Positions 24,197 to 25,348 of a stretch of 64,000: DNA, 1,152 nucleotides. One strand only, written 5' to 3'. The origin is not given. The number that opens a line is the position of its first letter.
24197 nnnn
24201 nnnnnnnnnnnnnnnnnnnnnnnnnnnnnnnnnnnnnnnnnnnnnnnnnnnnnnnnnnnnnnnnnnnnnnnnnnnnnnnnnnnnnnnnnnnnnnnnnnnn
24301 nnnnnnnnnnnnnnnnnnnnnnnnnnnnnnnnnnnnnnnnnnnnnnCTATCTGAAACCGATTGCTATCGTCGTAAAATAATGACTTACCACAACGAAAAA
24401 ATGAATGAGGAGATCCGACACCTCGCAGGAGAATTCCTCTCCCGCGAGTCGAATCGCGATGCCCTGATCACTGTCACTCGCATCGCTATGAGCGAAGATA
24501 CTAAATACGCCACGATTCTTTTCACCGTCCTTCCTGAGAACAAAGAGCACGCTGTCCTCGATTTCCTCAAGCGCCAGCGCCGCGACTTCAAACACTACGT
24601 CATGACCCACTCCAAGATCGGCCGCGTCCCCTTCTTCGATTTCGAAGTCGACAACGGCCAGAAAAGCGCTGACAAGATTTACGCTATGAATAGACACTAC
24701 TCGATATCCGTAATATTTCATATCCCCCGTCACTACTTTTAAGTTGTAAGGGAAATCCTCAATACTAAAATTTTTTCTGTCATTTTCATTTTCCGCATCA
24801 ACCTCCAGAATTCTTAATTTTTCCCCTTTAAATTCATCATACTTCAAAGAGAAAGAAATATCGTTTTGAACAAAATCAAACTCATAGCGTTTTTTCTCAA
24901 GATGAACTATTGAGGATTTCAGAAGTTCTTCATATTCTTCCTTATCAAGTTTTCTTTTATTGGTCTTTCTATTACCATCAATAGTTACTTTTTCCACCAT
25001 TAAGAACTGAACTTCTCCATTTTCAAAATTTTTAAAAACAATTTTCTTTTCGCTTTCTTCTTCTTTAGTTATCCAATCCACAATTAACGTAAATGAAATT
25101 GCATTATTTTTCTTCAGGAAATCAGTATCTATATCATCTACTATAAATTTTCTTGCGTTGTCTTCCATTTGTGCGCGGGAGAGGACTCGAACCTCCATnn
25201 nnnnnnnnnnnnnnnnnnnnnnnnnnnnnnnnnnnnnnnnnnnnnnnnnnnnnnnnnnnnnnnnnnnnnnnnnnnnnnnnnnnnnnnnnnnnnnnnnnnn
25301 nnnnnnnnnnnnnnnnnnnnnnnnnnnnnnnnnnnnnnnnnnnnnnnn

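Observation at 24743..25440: AT-rich (~30% GC) CYTH-gene islet wedged between rbfA and two tRNA genes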

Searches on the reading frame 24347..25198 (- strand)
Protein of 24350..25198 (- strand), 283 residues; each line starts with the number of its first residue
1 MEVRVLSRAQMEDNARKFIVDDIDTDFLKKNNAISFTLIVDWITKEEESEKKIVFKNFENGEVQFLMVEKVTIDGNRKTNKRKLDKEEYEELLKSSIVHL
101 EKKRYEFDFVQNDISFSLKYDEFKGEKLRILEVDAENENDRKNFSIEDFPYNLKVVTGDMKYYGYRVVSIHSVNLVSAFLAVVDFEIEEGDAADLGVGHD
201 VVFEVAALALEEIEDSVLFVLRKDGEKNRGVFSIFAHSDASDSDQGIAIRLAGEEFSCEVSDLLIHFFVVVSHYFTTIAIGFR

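Call 6: search_protein_families(library=pfam, proteins=[window:24347-25168:-], max_evalue=1)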
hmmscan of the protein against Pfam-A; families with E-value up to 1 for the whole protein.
window:24347-25168:- (273 aa): 2 families
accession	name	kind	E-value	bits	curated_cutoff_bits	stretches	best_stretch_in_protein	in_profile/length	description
PF24682.1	OB_RRP5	-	0.0056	16.8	27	1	155-210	31-86/90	RRP5 OB-fold domain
PF24427.1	Ig_GP210_16th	-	0.039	14.5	27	1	181-217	40-76/84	Nuclear pore complex protein GP210, Ig-like domain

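Call 7: search_protein_families(library=ncbifam, proteins=[window:24347-25168:-], max_evalue=1)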
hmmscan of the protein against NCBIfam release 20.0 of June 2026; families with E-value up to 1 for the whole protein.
window:24347-25168:- (273 aa): 0 families
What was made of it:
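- On CYTH / triphosphate tunnel metalloenzyme superfamily: NCBIfam gives none either (call 7).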

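Call 23: find_encoding_contigs(protein=window:24350-25198:-, flank=3000, max_places=5)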
Protein window:24350-25198:- (283 aa): no gene with exactly this product is on record in the collection.

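Call 33: predict_structure(alignment_id=A1)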
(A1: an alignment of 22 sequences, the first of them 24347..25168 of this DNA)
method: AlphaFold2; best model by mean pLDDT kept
length: 273 residues; sequences in the alignment: 22
mean_pLDDT: 73.2   pTM: 0.62
mean pLDDT of the five models: 73.2, 72.9, 70.5, 70.3, 68.7
residues with pLDDT >= 90: 144; 70-90: 13; 50-70: 12; < 50: 104
segments of 3 or more residues with pLDDT < 50: 164-180, 185-238, 240-245, 250-273
pLDDT, mean of each block of 10 residues (from residue 1): 82 97 98 94 98 98 92 98 97 98 98 91 96 97 95 89 49 43 45 39 43 40 41 43 48 43 36 36
secondary structure, 60 per line:
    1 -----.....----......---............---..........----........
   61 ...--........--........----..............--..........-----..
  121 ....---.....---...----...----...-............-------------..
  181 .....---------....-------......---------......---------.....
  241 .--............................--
elements in order: E6-10 H15-20 E24-35 E39-48 E53-63 E66-73 H76-83 E88-101 E104-113 E119-124 H128-132 E143-145 H154-165 H179-185 E195-198 E206-211 E221-226 E236-241 E244-249 H250-271
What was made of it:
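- The extension is predicted to be disordered (call 33).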

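Call 36: fold_search(model_id=the predicted structure, library=pdb)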
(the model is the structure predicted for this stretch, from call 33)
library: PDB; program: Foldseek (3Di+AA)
matches with E <= 10: 773; with E <= 0.001: 8
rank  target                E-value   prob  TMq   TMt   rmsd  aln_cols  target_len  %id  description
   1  2fbl_B                1.8e-07  1.00  0.41  0.70   3.7       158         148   21  The crystal structure of the hypothetical protein NE1496 (released 2005-12-20)
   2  3typ_A                4.8e-07  1.00  0.42  0.72   3.4       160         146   20  The crystal structure of the inorganic triphosphatase NE1496 (released 2012-05-09)
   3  5a68                  1.8e-04  1.00  0.39  0.50   5.9       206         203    9  Crystal structure of the AtTTM3 product complex with two orthophosphates and manganese ions (form B) (released 2015-08-05)
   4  3sy3_C                3.7e-04  1.00  0.32  0.46   5.5       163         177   10  GBAA_1210 protein, a putative adenylate cyclase, from Bacillus anthracis (released 2011-07-27)
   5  2gfg_B                3.9e-04  1.00  0.34  0.46   6.4       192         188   12  Crystal structure of a putative adenylate cyclase (bh2851) from bacillus halodurans at 2.12 A resolution (released 2006-05-02)
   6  5a67                  4.1e-04  1.00  0.34  0.43   6.9       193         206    9  Crystal structure of AtTTM3 in complex with tripolyphosphate and manganese ion (form B) (released 2015-08-05)
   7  3v85                  4.8e-04  1.00  0.30  0.38   6.4       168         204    6  1.9 Angstrom resolution crystal structure of the protein Q9SIY3 from Arabidopsis thaliana (released 2012-11-07)
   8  7nsa                  5.9e-04  1.00  0.39  0.56   5.2       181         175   12  Triphosphate tunnel metalloenzyme from Sulfolobus acidocaldarius in complex with pyrophosphate and calcium (released 2021-06-02)
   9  2gfg_C                1.2e-03  1.00  0.30  0.40   5.6       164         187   12  Crystal structure of a putative adenylate cyclase (bh2851) from bacillus halodurans at 2.12 A resolution (released 2006-05-02)
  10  6yp4                  1.5e-03  1.00  0.30  0.37   6.6       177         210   11  Putative adenylyl cyclase HpAC1 from Hippeastrum reveals a dominant triphophatase activity (released 2020-11-04)
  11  5a60                  1.5e-03  1.00  0.36  0.25  12.5       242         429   14  Crystal structure of full-length E. coli ygiF in complex with tripolyphosphate and two magnesium ions (released 2015-08-05)
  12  3sy3_A                2.1e-03  1.00  0.31  0.45   5.9       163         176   10  GBAA_1210 protein, a putative adenylate cyclase, from Bacillus anthracis (released 2011-07-27)
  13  2gfg_A                2.5e-03  1.00  0.29  0.38   6.3       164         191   10  Crystal structure of a putative adenylate cyclase (bh2851) from bacillus halodurans at 2.12 A resolution (released 2006-05-02)
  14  3sy3_B                2.9e-03  1.00  0.31  0.45   5.8       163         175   10  GBAA_1210 protein, a putative adenylate cyclase, from Bacillus anthracis (released 2011-07-27)
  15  8h92_B                2.9e-03  1.00  0.31  0.40   6.4       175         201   10  Ziziphus jujuba adenylyl cyclase (released 2024-01-03)
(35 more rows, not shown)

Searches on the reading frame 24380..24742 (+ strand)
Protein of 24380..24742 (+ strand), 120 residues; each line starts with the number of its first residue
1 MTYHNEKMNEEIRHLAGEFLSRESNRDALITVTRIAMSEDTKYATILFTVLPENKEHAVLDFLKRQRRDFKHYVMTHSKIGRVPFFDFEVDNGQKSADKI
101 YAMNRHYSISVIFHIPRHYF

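Call 6: search_protein_families(library=pfam, proteins=[window:24380-24742:+], max_evalue=1)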
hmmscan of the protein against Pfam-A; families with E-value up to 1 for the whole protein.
window:24380-24742:+ (120 aa): 5 families
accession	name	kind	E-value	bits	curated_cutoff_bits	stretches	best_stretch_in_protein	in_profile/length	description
PF02033.23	RBFA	-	9e-14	52.1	34.7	1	5-100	2-101/105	Ribosome-binding factor A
PF20828.2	ATV_ORF273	-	0.014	15.4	27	1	68-103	32-67/246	Acidianus two-tailed virus, ORF273 protein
PF21101.3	YqgU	-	0.026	14.3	27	1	23-93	138-208/264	YqgU-like 6-bladed beta propeller domain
PF22277.2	EncFtn-like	-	0.047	13.9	27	1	33-73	35-77/85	EncFtn-like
PF20766.2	DUF447_C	-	0.17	12.4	24.8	0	27-46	9-28/53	Protein of unknown function (DUF447)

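Call 7: search_protein_families(library=ncbifam, proteins=[window:24380-24742:+], max_evalue=1)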
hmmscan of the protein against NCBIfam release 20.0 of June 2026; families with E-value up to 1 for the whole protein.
window:24380-24742:+ (120 aa): 7 families
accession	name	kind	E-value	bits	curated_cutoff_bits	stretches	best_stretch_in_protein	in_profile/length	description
NF001802.0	PRK00521.2-5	equivalog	1.2e-10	41.3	142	1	7-105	21-124/144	30S ribosome-binding factor RbfA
TIGR00082.1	rbfA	equivalog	5.1e-08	33.4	51.15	1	3-101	3-106/115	30S ribosome-binding factor RbfA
NF010388.0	PRK13815.1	equivalog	4.1e-06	26.7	167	1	4-103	4-106/122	ribosome-binding factor A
NF010390.0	PRK13817.1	equivalog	0.00051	20.4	236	1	11-101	11-103/119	ribosome-binding factor A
NF001806.0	PRK00521.3-4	equivalog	0.001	19.5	136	1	29-100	32-105/118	30S ribosome-binding factor RbfA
NF010391.0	PRK13818.1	equivalog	0.0015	18.8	206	1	26-100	28-104/121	ribosome-binding factor A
NF001805.0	PRK00521.3-3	equivalog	0.032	14.6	202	1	49-98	55-104/121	30S ribosome-binding factor RbfA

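Call 24: find_encoding_contigs(protein=window:24380-24739:+, flank=3000, max_places=5)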
Protein window:24380-24739:+ (120 aa): no gene with exactly this product is on record in the collection.
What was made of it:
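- Tried and rejected: Exact look-ups of the window's 283-aa ORF and of its RbfA found no other contig (calls 23, 24).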
